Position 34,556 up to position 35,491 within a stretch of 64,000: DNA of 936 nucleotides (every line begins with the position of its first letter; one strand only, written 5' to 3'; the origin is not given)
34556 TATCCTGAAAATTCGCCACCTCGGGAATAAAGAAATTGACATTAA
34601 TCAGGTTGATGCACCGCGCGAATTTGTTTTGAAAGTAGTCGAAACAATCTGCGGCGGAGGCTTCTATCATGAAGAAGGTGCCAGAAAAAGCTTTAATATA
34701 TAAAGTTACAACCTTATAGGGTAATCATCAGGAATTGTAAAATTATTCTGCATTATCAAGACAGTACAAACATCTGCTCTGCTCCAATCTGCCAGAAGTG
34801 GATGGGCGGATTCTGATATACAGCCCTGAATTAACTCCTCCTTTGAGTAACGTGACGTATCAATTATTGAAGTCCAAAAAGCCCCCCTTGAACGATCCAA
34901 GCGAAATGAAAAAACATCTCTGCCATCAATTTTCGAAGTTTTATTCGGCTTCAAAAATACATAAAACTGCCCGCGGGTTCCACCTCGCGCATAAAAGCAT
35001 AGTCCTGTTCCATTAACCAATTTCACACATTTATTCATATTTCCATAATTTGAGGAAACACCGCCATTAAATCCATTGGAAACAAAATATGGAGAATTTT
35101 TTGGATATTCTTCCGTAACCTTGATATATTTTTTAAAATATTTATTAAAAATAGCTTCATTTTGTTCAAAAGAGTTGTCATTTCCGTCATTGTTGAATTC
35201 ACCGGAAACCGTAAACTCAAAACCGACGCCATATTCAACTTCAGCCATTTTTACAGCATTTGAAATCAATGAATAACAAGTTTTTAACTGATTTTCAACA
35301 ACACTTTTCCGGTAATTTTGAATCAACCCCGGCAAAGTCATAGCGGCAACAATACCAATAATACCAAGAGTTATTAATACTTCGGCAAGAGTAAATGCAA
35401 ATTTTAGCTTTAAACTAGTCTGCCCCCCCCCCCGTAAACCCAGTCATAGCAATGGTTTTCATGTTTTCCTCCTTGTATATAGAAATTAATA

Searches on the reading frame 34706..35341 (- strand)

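Call 81: search_protein_families(library=pfam, proteins=[window:34706-35341:-], max_evalue=0.001)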
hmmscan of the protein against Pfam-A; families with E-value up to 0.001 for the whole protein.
window:34706-35341:- (211 aa): 1 family
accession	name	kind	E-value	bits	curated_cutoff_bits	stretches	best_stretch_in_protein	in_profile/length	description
PF20318.3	DUF6613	-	3.2e-07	30.9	24.3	1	6-75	2-58/200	Family of unknown function (DUF6613)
